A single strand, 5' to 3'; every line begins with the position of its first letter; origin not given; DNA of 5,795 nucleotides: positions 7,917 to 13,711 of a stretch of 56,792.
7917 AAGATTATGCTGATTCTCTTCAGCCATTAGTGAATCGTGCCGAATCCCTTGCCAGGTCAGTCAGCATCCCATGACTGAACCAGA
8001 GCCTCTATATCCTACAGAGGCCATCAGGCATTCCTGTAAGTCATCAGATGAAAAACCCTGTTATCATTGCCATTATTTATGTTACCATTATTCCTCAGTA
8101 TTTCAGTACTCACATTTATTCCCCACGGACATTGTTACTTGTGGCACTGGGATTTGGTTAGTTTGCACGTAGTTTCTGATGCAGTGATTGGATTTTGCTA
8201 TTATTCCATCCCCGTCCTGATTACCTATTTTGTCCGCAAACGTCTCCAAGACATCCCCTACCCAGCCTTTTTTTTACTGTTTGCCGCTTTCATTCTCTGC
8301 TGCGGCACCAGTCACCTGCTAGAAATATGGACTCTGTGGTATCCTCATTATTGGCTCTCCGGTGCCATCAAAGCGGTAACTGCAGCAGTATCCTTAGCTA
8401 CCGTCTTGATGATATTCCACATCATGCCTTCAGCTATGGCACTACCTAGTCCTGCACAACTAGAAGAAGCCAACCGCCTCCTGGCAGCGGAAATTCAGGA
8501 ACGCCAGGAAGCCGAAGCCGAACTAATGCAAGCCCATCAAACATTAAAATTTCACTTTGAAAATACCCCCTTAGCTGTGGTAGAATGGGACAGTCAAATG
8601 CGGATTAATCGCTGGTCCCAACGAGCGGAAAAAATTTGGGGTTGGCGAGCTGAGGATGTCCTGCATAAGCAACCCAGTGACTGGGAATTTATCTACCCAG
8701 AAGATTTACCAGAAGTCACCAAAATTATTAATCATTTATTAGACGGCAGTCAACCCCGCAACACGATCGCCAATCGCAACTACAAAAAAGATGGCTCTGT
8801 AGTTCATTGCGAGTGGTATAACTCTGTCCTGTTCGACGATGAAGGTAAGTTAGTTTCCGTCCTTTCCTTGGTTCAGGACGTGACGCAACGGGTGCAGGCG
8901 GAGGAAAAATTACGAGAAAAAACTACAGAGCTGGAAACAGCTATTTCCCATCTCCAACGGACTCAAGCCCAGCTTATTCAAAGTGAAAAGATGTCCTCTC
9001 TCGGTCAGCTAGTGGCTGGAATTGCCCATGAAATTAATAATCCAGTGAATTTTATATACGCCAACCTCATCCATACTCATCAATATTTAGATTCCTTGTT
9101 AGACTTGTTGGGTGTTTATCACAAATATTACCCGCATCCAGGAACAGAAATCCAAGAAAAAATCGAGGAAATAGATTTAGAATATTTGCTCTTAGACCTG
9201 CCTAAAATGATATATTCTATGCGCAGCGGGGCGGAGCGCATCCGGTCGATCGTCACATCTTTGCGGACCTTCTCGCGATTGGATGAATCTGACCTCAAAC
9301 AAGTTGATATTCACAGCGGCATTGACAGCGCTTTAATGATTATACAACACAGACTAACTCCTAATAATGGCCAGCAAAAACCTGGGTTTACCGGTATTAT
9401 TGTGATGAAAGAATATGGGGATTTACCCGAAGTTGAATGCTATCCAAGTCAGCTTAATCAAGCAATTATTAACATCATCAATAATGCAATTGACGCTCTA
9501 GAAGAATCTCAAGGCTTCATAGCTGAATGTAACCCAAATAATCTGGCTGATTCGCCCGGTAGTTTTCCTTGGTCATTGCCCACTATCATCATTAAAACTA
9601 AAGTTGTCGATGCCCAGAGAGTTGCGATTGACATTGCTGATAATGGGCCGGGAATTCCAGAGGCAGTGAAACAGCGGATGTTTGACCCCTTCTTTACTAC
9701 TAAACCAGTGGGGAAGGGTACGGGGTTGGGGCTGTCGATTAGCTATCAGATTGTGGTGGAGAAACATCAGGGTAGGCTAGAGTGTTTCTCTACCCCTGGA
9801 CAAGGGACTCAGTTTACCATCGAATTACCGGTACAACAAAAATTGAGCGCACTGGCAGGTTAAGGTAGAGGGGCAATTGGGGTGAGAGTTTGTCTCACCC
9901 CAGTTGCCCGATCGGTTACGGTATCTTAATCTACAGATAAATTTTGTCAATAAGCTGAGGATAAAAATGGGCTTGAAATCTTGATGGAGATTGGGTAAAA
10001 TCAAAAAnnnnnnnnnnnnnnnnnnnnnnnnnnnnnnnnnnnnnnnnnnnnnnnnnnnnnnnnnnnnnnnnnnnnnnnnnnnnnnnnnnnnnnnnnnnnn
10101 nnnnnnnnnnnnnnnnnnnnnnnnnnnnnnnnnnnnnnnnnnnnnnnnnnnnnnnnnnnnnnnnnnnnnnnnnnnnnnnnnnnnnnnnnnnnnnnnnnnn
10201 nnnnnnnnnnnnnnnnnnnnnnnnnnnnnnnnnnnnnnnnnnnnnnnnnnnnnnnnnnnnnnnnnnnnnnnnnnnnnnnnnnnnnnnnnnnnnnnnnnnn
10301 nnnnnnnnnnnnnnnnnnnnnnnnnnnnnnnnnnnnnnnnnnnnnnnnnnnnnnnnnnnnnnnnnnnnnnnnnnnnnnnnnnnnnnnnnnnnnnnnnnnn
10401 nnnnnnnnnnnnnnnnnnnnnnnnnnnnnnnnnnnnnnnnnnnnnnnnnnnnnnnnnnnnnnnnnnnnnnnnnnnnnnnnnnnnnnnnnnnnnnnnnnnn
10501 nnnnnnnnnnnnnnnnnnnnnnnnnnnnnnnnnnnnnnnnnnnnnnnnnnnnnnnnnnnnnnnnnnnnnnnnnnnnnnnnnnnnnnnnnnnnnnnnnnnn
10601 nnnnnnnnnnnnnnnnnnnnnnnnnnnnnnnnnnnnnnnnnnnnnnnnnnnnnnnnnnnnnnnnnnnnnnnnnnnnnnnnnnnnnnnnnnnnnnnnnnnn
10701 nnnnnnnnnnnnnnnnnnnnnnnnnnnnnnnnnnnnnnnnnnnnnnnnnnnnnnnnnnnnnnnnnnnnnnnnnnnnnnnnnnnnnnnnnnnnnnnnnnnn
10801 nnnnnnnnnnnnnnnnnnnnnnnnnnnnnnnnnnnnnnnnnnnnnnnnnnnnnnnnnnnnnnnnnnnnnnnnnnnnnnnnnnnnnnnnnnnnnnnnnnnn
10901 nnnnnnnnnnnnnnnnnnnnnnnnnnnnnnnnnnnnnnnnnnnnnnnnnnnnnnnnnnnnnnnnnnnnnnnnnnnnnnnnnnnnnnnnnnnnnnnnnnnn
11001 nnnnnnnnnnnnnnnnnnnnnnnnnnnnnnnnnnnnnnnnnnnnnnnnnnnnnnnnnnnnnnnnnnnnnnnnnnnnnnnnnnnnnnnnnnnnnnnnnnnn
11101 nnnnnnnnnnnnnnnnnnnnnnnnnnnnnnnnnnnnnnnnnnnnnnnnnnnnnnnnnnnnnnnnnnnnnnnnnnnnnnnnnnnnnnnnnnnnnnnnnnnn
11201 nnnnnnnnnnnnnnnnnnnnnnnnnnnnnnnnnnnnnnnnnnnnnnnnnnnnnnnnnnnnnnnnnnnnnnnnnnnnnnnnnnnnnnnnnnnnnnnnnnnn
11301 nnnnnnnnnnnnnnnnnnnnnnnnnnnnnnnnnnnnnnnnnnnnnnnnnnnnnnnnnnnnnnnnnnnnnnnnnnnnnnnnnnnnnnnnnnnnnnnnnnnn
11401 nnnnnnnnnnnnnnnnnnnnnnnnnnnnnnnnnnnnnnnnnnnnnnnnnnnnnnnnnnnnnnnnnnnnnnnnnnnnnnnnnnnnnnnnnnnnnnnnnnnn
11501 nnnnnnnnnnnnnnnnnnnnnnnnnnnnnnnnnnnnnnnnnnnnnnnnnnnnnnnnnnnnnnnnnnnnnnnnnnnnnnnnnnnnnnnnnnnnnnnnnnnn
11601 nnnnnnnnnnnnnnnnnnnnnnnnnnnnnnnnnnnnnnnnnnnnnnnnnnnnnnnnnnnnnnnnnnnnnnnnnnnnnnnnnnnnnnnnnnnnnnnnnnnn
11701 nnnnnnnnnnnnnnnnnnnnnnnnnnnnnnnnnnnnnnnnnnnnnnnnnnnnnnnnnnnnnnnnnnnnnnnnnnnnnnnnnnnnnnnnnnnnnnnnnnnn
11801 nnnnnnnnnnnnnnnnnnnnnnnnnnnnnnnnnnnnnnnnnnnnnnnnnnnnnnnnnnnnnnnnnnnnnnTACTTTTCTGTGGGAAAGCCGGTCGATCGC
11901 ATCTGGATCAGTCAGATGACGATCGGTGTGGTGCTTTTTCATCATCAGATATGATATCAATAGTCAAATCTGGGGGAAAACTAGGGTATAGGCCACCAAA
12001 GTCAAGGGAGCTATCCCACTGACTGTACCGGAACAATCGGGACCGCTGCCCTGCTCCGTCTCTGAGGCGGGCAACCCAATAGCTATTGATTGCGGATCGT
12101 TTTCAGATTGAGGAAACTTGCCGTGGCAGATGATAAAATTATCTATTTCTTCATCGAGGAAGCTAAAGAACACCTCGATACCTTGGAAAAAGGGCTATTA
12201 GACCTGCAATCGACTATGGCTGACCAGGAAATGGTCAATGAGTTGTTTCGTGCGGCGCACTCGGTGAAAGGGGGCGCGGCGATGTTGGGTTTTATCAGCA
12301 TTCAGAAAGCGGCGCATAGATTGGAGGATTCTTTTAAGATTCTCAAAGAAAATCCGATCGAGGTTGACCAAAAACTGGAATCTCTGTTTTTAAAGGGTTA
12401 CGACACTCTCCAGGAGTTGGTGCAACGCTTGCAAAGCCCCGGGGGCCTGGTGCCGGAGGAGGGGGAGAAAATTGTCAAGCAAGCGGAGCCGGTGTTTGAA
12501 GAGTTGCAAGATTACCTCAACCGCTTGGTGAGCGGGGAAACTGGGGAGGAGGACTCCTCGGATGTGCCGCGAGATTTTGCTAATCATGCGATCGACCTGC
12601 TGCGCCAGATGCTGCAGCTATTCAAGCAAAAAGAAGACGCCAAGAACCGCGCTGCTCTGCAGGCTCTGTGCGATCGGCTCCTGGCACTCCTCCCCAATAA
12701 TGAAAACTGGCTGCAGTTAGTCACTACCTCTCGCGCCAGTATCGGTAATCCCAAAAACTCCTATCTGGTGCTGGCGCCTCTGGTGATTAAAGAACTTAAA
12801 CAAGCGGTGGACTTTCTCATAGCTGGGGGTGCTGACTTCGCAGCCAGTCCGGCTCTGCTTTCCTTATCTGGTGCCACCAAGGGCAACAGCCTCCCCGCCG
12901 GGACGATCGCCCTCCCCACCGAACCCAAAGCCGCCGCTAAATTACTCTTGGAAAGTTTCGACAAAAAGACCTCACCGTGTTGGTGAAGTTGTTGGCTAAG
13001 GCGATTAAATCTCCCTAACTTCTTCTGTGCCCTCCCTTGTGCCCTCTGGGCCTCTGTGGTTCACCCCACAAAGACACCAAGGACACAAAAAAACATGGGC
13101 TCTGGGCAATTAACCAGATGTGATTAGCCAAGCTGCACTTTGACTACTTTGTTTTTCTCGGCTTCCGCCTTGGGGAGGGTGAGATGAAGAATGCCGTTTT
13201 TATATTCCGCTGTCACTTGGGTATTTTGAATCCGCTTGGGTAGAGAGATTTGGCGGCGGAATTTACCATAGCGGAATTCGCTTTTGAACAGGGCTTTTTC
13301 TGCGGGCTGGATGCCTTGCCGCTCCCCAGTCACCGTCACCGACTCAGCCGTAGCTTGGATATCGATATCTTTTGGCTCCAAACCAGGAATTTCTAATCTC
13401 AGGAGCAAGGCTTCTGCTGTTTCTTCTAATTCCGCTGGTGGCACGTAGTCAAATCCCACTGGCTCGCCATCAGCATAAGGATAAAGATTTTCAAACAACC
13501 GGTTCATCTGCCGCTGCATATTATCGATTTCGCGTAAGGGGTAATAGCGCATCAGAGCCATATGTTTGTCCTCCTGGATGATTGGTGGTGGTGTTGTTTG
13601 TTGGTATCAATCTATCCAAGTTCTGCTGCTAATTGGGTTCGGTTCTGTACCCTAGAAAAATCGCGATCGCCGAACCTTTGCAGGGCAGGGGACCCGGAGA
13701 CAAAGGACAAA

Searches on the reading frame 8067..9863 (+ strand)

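Call 10: search_protein_families(library=ncbifam, proteins=[window:8067-9863:+])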
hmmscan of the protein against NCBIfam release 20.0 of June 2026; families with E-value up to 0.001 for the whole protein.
window:8067-9863:+ (598 aa): 76 families (the best 25 are shown)
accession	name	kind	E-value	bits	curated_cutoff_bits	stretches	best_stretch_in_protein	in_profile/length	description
NF038348.1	T2SS_HK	subfamily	1.9e-69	234.6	450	2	268-485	283-493/574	histidine kinase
NF052574.1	HisKinEspCMyxo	equivalog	2.8e-49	168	1200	2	382-591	460-639/785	serine histidine kinase EspC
NF008468.0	PRK11360.1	equivalog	2.1e-48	165.2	646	4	506-592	527-611/616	two-component system sensor histidine kinase AtoS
NF052573.1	HisKinEspAMyxo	equivalog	1.2e-40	139.3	1400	1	142-591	242-613/755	serine histidine kinase EspA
NF046020.1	HisKinCckABruc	equivalog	1.3e-33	115.9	1000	2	385-590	522-708/868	cell cycle histidine kinase CckA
NF010411.0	PRK13837.1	equivalog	1.5e-33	115.9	647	2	382-594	489-680/828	two-component system VirA-like sensor kinase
NF010076.0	PRK13557.1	subfamily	6.1e-33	114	631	2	384-592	208-397/540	histidine kinase famiy protein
NF046026.1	HisKinCckACaul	equivalog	2.3e-32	111.9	1000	2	447-592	396-535/678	cell cycle histidine kinase CckA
NF047466.1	hybrid_RR_LvrB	exception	1.5e-31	109.9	500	2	382-589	191-376/377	hybrid histidine kinase/response regulator LvrB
NF047874.1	MASE3_PAS_HK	subfamily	4.9e-30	104.9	560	2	6-334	119-420/655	MASE3 domain-containing sensor histidine kinase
NF007688.0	PRK10364.1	equivalog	4.6e-27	94.9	479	2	507-591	373-453/460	two-component system sensor histidine kinase ZraS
NF008293.1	PRK11073.1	equivalog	1.1e-23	84.1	240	1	445-591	219-349/349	nitrogen regulation protein NR(II)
NF047794.1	HisKinPtgB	equivalog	9.2e-23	80.4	1000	3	514-576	583-642/656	two-component system sensor histidine kinase PgtB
NF047497.1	HK_LIC_12097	equivalog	1.9e-22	79.5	500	1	518-589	297-366/367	LIC_12097 family sensor histidine kinase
NF046044.1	PnpS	equivalog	4.9e-21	75.2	400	1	387-588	215-390/390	two-component system histidine kinase PnpS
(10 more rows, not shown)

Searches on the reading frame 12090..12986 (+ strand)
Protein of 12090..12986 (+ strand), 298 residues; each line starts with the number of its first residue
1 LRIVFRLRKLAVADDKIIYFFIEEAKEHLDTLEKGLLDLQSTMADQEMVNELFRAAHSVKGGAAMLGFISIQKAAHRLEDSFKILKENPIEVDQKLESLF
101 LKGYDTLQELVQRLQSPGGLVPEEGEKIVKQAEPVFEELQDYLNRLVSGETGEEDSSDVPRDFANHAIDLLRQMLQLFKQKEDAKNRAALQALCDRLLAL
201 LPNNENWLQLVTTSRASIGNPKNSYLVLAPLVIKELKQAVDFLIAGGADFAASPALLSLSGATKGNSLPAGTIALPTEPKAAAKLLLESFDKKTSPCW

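Call 10: search_protein_families(library=ncbifam, proteins=[window:12090-12986:+])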
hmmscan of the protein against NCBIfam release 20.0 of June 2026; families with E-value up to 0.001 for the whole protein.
window:12090-12986:+ (298 aa): 2 families
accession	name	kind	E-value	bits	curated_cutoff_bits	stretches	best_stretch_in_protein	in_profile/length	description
NF041336.1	CheA_Halo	equivalog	6.8e-18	64.6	950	1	16-158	3-144/666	chemotaxis protein CheA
NF007835.0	PRK10547.1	equivalog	9.7e-17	60.8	793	1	20-111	9-100/670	chemotaxis protein CheA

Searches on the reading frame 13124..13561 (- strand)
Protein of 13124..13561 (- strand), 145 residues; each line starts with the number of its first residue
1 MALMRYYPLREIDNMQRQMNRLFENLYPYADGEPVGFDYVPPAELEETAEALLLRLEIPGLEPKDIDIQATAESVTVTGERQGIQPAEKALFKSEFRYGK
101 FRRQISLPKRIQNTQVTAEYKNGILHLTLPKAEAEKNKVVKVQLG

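Call 10: search_protein_families(library=ncbifam, proteins=[window:13124-13561:-])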
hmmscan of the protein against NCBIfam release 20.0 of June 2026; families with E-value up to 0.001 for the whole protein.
window:13124-13561:- (145 aa): 3 families
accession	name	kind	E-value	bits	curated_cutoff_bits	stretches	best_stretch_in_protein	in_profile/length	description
NF041799.1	Hsp14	equivalog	3.3e-15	56.1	100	1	40-136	18-113/118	archaeal heat shock protein Hsp14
NF041800.1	Hsp20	equivalog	2.9e-14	53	140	1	44-142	77-161/162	archaeal heat shock protein Hsp20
NF042420.1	Hsp18_Clos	equivalog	1.4e-13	51.2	195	1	43-143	45-145/147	heat shock protein Hsp18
